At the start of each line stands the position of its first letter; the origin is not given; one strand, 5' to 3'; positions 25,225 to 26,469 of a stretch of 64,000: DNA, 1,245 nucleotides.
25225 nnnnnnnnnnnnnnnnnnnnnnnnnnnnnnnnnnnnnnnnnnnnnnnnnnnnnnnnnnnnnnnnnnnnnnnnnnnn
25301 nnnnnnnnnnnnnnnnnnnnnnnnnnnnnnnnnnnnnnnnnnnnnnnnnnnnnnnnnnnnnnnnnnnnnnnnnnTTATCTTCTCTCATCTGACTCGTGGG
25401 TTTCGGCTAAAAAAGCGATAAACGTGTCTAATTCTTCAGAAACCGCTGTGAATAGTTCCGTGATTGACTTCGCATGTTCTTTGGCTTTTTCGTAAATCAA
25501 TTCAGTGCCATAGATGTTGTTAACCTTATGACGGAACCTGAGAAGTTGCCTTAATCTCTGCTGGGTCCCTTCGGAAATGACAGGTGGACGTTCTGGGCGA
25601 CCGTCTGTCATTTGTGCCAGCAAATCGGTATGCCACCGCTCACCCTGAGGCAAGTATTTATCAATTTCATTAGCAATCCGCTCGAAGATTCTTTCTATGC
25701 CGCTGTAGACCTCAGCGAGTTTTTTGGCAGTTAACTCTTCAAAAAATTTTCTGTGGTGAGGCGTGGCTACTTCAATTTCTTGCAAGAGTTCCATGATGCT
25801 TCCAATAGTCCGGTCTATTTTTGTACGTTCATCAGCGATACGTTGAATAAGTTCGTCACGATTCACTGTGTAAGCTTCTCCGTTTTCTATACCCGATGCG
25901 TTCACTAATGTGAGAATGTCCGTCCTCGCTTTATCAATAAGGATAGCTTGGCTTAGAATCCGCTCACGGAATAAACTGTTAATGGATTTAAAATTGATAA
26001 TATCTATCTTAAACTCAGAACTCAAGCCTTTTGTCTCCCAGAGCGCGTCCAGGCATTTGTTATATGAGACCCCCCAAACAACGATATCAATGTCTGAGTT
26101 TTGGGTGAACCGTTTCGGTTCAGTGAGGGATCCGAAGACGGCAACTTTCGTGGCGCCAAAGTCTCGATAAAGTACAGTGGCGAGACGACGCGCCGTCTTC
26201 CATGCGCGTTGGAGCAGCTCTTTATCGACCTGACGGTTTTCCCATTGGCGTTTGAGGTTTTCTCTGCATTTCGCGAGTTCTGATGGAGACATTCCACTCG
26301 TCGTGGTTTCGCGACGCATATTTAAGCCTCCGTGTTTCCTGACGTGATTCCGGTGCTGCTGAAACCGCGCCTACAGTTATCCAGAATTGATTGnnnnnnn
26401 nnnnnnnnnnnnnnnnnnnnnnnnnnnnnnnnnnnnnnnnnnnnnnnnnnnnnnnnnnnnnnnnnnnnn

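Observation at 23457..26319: Operon coupling a fused NTase-HEPN protein to a 643-aa polytopic membrane protein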

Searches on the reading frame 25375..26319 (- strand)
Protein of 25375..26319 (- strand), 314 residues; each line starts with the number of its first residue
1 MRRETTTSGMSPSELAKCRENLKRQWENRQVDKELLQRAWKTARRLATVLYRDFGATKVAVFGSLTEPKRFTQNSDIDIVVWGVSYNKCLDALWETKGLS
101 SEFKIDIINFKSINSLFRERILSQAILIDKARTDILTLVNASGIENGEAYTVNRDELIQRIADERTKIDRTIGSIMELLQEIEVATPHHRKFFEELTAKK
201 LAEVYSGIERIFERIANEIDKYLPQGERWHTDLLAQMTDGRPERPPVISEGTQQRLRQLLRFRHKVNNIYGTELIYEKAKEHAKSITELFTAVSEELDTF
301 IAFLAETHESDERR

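Call 3: search_protein_families(library=pfam, proteins=[window:25375-26319:-], max_evalue=0.01)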
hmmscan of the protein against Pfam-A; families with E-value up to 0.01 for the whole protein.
window:25375-26319:- (314 aa): 5 families
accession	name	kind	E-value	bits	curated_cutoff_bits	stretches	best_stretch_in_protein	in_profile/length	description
PF20797.2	HepT-like_2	-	1.8e-28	99.2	27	1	198-303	3-109/110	HepT-like protein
PF18765.7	Polbeta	-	2.1e-07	31.5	26.9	1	50-128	7-87/93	Polymerase beta, Nucleotidyltransferase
PF01909.29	NTP_transf_2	-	0.0001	23.1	21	1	45-126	3-91/93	Nucleotidyltransferase domain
PF22600.2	MTPAP-like_central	-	0.00032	21.3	27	1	21-135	4-106/139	Poly(A) RNA polymerase, mitochondrial-like, central palm domain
PF04108.17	ATG17_like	-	0.00086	19.3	43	1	134-306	104-272/355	Autophagy protein ATG17-like domain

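Call 4: search_protein_families(library=ncbifam, proteins=[window:25375-26319:-], max_evalue=0.01)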
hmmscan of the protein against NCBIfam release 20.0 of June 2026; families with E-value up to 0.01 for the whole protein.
window:25375-26319:- (314 aa): 2 families
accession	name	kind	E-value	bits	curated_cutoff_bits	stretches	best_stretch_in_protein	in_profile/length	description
NF047752.1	MntA_antitoxin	equivalog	5.3e-06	26.3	60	1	59-129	10-81/106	type VII toxin-antitoxin system MntA family adenylyltransferase antitoxin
NF001641.0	PRK00419.1-3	equivalog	0.0058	15.7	326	0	24-58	116-150/323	DNA primase small subunit PriS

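Call 9: find_homologous_proteins(query=window:25375-26319:-)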
Query window:25375-26319:- (314 aa): 1219 proteins with E <= 0.001 among 3812 candidates; the best 120 are listed.
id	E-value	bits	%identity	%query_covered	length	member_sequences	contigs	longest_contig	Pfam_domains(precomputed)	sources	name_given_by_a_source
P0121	1.1e-202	690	100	100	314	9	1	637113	PF18765.8,PF20797.3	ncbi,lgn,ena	-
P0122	5.4e-184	628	92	100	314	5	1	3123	PF18765.8,PF20797.3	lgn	-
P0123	4.2e-177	606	88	100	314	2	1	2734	PF18765.8,PF20797.3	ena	-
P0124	1.9e-175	600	87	100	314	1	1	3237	PF18765.8,PF20797.3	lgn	-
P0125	3.2e-174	596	87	100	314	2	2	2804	PF18765.8,PF20797.3,PF04108.18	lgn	-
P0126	3.8e-174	596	87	100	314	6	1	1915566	PF18765.8,PF20797.3,PF01909.30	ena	-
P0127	1.7e-172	590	86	100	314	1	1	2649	PF18765.8,PF20797.3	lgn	-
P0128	1.8e-172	590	87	100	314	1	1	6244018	PF18765.8,PF20797.3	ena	-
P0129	4.7e-172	589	86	98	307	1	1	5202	PF18765.8,PF20797.3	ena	-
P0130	2.9e-171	586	85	99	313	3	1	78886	PF18765.8,PF20797.3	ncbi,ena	-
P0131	3.6e-171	586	84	100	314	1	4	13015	PF18765.8,PF20797.3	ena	-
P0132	6.9e-171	585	85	100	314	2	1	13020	PF18765.8,PF20797.3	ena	-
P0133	2.1e-170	584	85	100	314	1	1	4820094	PF18765.8,PF20797.3,PF01909.30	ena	-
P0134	3.8e-170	583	84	100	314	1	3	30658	PF18765.8,PF20797.3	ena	-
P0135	4.4e-170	583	85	100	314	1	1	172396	PF18765.8,PF20797.3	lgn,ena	-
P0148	1.6e-168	577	85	100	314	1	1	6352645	PF18765.8,PF20797.3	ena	-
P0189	5.1e-154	530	76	100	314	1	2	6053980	PF18765.8,PF20797.3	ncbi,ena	-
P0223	1.6e-148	512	74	100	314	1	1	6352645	PF18765.8,PF20797.3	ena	-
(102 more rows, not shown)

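Call 10: find_encoding_contigs(protein=P0121, flank=8000, max_places=6)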
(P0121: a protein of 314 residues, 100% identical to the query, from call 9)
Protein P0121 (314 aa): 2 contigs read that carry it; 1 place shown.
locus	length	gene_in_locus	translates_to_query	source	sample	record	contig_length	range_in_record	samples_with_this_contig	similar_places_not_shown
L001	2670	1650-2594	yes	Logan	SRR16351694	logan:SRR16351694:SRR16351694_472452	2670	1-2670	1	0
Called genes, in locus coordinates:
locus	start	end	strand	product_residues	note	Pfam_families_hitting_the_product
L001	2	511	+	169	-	?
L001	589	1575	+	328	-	PF00676:E1_dh, PF02775:TPP_enzyme_C (faint)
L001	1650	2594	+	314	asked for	PF18765:Polbeta (weak), PF20797:HepT-like_2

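Call 23: search_solved_structures(query=window:25375-26319:-, max_evalue=1, show_alignments=3)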
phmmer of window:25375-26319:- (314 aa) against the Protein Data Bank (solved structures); distinct sequences matched with E-value up to 1: 2.
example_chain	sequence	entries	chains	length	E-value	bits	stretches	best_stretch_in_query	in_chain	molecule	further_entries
1wot_A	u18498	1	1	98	0.052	16.1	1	43-126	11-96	PUTATIVE MINIMAL NUCLEOTIDYLTRANSFERASE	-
5ce6_A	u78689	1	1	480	0.94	11.9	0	108-158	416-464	FACT-Spt16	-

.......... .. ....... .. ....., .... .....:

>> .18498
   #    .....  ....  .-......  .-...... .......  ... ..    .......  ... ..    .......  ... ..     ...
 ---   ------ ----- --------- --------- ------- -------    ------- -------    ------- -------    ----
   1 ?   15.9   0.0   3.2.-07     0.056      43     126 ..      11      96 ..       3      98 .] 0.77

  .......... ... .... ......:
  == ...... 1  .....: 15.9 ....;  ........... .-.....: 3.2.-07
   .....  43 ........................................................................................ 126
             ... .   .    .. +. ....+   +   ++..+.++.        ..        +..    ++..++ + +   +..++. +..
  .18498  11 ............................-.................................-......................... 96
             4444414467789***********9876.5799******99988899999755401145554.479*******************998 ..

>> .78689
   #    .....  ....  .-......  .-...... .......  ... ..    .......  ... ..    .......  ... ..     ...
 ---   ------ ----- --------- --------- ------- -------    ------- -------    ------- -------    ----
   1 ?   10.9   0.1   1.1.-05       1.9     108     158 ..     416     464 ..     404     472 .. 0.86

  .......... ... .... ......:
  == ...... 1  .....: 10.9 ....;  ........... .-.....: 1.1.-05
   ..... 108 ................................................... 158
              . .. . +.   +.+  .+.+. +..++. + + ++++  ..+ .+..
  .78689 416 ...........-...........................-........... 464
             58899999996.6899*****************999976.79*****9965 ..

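Call 27: find_encoding_contigs(protein=P0126, flank=6000, max_places=3)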
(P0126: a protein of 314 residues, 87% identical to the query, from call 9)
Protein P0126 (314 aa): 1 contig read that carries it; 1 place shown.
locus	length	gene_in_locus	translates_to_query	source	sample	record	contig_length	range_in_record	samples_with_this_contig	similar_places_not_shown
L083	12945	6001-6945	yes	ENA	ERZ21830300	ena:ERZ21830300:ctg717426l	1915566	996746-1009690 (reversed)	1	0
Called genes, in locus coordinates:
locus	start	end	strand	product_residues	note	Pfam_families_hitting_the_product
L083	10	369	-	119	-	-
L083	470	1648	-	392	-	PF13808:DDE_Tnp_1_assoc, PF01609:DDE_Tnp_1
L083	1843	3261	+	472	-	-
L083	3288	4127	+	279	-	PF00106:adh_short, PF08659:KR, PF23441:SDR, PF13561:adh_short_C2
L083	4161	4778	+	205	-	PF02586:SRAP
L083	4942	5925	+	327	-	PF00676:E1_dh, PF02775:TPP_enzyme_C (weak)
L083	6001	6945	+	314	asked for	PF01909:NTP_transf_2 (faint), PF18765:Polbeta (weak), PF20797:HepT-like_2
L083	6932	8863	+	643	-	PF20581:DUF6785, PF20580:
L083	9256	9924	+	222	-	PF05685:Uma2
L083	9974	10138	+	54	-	-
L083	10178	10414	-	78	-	-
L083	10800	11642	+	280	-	PF01609:DDE_Tnp_1, PF13612:DDE_Tnp_1_3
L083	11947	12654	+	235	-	-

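Call 28: find_encoding_contigs(protein=P0128, flank=6000, max_places=3)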
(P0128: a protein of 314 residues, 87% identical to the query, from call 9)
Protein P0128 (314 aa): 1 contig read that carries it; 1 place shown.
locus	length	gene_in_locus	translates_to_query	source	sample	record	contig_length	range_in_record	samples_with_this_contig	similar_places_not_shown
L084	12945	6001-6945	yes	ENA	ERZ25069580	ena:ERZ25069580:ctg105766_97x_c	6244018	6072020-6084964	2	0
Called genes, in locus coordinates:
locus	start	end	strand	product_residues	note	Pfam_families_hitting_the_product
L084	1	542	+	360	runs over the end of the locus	PF01408:GFO_IDH_MocA, PF22725:GFO_IDH_MocA_C3 (weak)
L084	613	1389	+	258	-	PF01261:AP_endonuc_2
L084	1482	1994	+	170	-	-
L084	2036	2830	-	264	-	PF05721:PhyH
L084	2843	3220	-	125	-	-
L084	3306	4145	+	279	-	PF00106:adh_short, PF08659:KR, PF23441:SDR, PF13561:adh_short_C2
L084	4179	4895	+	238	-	PF02586:SRAP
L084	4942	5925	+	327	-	PF00676:E1_dh, PF02775:TPP_enzyme_C (weak)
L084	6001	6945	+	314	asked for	PF18765:Polbeta (weak), PF20797:HepT-like_2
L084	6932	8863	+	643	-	PF20581:DUF6785, PF20580:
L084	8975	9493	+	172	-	-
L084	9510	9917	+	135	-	PF01844:HNH, PF14279:HNH_5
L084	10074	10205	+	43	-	-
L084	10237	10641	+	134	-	PF20797:HepT-like_2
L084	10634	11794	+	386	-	PF05762:VWA_CoxE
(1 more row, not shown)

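Call 29: find_encoding_contigs(protein=P0223, flank=6000, max_places=3)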
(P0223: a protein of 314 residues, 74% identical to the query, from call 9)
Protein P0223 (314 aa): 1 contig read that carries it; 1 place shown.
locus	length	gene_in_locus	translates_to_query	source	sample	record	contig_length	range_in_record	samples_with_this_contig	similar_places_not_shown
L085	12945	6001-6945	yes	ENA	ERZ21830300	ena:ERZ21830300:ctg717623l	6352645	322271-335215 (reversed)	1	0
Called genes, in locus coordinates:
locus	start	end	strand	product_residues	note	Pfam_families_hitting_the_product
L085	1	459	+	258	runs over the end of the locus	PF01261:AP_endonuc_2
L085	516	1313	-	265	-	PF05721:PhyH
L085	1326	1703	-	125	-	-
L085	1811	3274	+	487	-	-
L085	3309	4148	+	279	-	PF00106:adh_short, PF08659:KR, PF13561:adh_short_C2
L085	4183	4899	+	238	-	PF02586:SRAP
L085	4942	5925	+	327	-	PF00676:E1_dh, PF02775:TPP_enzyme_C (faint)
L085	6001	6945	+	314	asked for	PF18765:Polbeta (weak), PF20797:HepT-like_2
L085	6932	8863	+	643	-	PF20581:DUF6785, PF20580:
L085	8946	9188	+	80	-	-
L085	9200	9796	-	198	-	PF14076:DUF4258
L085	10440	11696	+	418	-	PF09861:Lar_N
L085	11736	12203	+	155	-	-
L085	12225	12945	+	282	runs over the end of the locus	PF01040:UbiA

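Call 30: find_encoding_contigs(protein=P0189, flank=6000, max_places=3)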
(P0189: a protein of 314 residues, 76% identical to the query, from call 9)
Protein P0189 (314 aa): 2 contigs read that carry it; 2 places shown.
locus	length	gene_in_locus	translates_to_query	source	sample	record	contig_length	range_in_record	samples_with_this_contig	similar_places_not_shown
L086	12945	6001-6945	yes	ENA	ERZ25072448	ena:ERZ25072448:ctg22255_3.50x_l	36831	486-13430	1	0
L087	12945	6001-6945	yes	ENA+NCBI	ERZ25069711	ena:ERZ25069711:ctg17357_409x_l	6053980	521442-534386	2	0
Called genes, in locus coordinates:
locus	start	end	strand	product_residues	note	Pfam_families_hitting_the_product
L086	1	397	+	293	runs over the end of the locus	?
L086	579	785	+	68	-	-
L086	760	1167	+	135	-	PF01261:AP_endonuc_2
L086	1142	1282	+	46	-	-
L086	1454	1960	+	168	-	-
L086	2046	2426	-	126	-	-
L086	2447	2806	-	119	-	-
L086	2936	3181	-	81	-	-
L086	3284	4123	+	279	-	PF00106:adh_short, PF08659:KR, PF23441:SDR, PF13561:adh_short_C2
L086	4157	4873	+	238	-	PF02586:SRAP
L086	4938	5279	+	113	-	PF00676:E1_dh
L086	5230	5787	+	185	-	PF00676:E1_dh, PF02775:TPP_enzyme_C (weak)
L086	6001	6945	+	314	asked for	PF18765:Polbeta (weak), PF20797:HepT-like_2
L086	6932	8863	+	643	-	PF20581:DUF6785, PF20580:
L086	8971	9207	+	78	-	-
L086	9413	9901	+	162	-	PF20797:HepT-like_2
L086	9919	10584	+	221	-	PF18765:Polbeta (weak)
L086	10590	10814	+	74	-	-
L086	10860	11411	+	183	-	-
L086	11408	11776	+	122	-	-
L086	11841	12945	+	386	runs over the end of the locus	PF05762:VWA_CoxE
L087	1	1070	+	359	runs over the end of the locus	PF01408:GFO_IDH_MocA, PF22725:GFO_IDH_MocA_C3 (weak)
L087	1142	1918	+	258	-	PF01261:AP_endonuc_2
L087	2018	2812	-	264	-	PF05721:PhyH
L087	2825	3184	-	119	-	-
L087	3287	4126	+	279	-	PF00106:adh_short, PF08659:KR, PF23441:SDR, PF13561:adh_short_C2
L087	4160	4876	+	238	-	PF02586:SRAP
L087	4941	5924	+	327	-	PF00676:E1_dh, PF02775:TPP_enzyme_C (weak)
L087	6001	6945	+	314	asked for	PF18765:Polbeta (weak), PF20797:HepT-like_2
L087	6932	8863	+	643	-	PF20581:DUF6785, PF20580:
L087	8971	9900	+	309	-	PF18765:Polbeta (weak), PF20797:HepT-like_2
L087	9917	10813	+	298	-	PF18765:Polbeta (weak), PF20797:HepT-like_2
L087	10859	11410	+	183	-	-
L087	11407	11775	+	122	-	-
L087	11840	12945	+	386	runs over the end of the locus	PF05762:VWA_CoxE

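Call 32: find_encoding_contigs(protein=P0148, flank=6000, max_places=3)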
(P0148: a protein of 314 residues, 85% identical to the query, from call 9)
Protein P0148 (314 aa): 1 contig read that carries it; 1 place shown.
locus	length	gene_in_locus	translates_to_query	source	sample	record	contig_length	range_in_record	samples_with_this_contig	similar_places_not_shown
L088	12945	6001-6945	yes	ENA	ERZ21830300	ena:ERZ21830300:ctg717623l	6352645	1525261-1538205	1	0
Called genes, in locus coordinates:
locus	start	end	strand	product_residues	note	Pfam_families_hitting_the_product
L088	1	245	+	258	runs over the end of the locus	PF01261:AP_endonuc_2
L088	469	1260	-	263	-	PF05721:PhyH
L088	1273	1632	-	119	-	-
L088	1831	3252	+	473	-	-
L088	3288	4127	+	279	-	PF00106:adh_short, PF08659:KR, PF23441:SDR, PF13561:adh_short_C2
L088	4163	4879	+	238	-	PF02586:SRAP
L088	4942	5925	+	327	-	PF00676:E1_dh, PF02775:TPP_enzyme_C (weak)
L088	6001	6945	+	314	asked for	PF18765:Polbeta (weak), PF20797:HepT-like_2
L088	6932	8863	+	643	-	PF20581:DUF6785, PF20580:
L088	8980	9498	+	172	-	-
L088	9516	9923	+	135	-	PF01844:HNH, PF14279:HNH_5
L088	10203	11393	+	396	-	-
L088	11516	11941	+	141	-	PF07719:TPR_2 (faint)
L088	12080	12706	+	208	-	PF13532:2OG-FeII_Oxy_2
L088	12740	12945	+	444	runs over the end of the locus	-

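Call 42: search_protein_families(library=padloc, proteins=[window:25375-26319:-], max_evalue=0.01)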
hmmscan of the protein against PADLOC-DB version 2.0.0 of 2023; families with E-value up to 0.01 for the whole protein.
window:25375-26319:- (314 aa): 7 families
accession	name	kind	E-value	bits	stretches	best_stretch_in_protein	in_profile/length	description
PDLC04904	PDC-S09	-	1.1e-08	33.2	1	39-130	8-100/104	-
PDLC04906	PDC-S09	-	4.2e-08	31.5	1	44-126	12-96/98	-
PDLC04902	PDC-S09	-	2.7e-07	28.8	1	44-126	9-93/97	-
PDLC04905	PDC-S09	-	1.1e-05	23.7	1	43-123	8-93/101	-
PDLC00637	ZorA2|ZorA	-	6.2e-05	20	1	148-299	258-382/420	MotA/ExbB/TolQ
PDLC01517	Cmr5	-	0.0014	17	0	255-301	64-109/131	CAS-III-C; effector_SS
PDLC04368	PDC-M05A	-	0.006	14.4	0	46-95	96-147/201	-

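Call 56: predict_structure(alignment_id=A3)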
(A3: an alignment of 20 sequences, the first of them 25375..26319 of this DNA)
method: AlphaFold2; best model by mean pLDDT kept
length: 314 residues; sequences in the alignment: 20
mean_pLDDT: 76.6   pTM: 0.58
mean pLDDT of the five models: 76.6, 74.3, 73.1, 62.3, 61.7
residues with pLDDT >= 90: 62; 70-90: 176; 50-70: 48; < 50: 28
segments of 3 or more residues with pLDDT < 50: 1-6, 132-151
pLDDT, mean of each block of 10 residues (from residue 1): 43 79 66 82 86 82 81 83 73 63 80 76 80 34 26 77 92 93 84 86 90 87 75 91 89 89 68 69 89 94 76 49
secondary structure, 60 per line:
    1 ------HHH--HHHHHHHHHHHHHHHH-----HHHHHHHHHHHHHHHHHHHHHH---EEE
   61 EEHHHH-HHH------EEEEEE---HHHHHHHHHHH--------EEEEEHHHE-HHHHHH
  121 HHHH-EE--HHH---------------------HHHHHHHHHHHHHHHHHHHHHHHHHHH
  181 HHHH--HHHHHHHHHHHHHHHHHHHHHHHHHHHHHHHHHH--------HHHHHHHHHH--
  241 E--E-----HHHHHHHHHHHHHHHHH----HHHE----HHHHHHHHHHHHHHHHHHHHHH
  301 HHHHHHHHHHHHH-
elements in order: H12-27 H33-54 E58-62 H63-66 E77-82 H86-96 E105-109 H115-124 H154-184 H187-220 H229-238 H250-266 H279-313

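Call 59: fold_search(model_id=the predicted structure, library=pdb)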
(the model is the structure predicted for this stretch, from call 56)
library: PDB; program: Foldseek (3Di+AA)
matches with E <= 10: 510; with E <= 0.001: 0
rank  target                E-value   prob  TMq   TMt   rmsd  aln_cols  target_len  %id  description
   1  6sxj                  1.3e-03  0.89  0.18  0.22  17.7       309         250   12  Crystal structure of spectinomycin adenyltransferase AAD(9) from Enterococcus faecialis (released 2020-04-15)
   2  8xeo_B                2.9e-03  1.00  0.26  0.74   2.0        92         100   21  Crystal structure of MNT antitoxin (released 2024-12-18)
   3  1no5_B                9.1e-03  1.00  0.24  0.66   2.7        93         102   20  Structure of HI0073 from Haemophilus influenzae, the nucleotide binding domain of the HI0073/HI0074 two protein nucleo (released 2004-03-16)
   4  8xeo_A                1.1e-02  1.00  0.25  0.75   2.0        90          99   22  Crystal structure of MNT antitoxin (released 2024-12-18)
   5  6m6u_A                1.3e-02  1.00  0.24  0.55   3.3        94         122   15  Crystal structure the toxin-antitoxin MntA-HpeT mutant-D39ED41E (released 2020-09-30)
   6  7ae9_G                1.3e-02  1.00  0.23  0.45   5.3       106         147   19  Crystal structure of mono-AMPylated HEPN(R46E) toxin in complex with MNT antitoxin (released 2020-12-30)
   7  8xeh_E                1.4e-02  1.00  0.25  0.69   2.3        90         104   20  Crystal structure of HEPN-MNT complex (released 2024-12-18)
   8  7ae6_B                1.5e-02  1.00  0.37  0.77   2.9       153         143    6  Crystal structure of di-AMPylated HEPN(R102A) toxin (released 2020-12-30)
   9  7bxo_E                1.5e-02  1.00  0.24  0.56   3.3        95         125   19  Crystal structure of the toxin-antitoxin with AMP-PNP (released 2020-09-30)
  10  6m6u_D                1.8e-02  1.00  0.28  0.54   5.8       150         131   15  Crystal structure the toxin-antitoxin MntA-HpeT mutant-D39ED41E (released 2020-09-30)
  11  1no5_A                1.9e-02  1.00  0.25  0.70   3.6       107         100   21  Structure of HI0073 from Haemophilus influenzae, the nucleotide binding domain of the HI0073/HI0074 two protein nucleo (released 2004-03-16)
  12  7bxo_D                2.0e-02  1.00  0.30  0.61   4.4       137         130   14  Crystal structure of the toxin-antitoxin with AMP-PNP (released 2020-09-30)
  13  7bxo_A                2.3e-02  1.00  0.24  0.55   3.4        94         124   16  Crystal structure of the toxin-antitoxin with AMP-PNP (released 2020-09-30)
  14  1ylm_A                2.5e-02  1.00  0.29  0.55   5.5       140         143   16  Structure of Cytosolic Protein of Unknown Function YutE from Bacillus subtilis (released 2005-03-01)
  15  1wot_MODEL_1_A        3.4e-02  1.00  0.25  0.72   2.6        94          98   23  Structure of putative minimal nucleotidyltransferase (released 2004-09-07)
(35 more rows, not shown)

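Call 68: find_related_loci(query=A3, collection=metagenome_contigs, flank=5000)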
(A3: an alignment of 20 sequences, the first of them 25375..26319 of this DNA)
Query A3 (314 aa) in metagenome_contigs; peptide patterns used: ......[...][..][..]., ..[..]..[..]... (x = any residue, [..] = any of these).
527 stretches matched a pattern; 19 encode a relative of the query (tblastn E <= 1e-3); 19 distinct loci.
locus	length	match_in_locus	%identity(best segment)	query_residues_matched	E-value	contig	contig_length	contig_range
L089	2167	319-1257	83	1-313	0e+0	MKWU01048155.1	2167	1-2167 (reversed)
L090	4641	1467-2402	82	1-312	2e-178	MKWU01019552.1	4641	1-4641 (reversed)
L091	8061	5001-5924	53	6-306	2e-96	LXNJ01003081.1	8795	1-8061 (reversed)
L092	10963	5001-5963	48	3-311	4e-88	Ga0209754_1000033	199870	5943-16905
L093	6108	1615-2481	49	6-311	1e-87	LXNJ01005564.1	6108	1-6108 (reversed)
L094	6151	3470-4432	48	3-311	6e-88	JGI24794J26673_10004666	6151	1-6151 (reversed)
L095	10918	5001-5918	48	10-309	1e-86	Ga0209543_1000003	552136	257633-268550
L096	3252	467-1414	49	2-311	4e-83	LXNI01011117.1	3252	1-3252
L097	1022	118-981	46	1-304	4e-89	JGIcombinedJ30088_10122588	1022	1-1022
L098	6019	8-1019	45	6-312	8e-77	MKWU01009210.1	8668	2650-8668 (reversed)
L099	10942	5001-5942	44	1-311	1e-75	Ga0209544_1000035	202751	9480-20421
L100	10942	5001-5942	44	1-311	1e-75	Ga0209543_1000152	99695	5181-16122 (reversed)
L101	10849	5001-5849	43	6-304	3e-73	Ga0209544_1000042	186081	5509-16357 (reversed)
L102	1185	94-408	50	1-105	3e-26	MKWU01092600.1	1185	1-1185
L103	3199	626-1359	38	37-304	1e-35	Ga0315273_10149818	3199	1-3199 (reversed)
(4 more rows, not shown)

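Call 69: find_related_loci(query=A3, collection=viral_contigs, flank=5000)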
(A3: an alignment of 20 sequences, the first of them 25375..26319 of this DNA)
Query A3 (314 aa) in viral_contigs; peptide patterns used: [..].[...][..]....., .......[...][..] (x = any residue, [..] = any of these).
40 stretches matched a pattern, but none encodes a relative of the query by tblastn (E <= 1e-3).
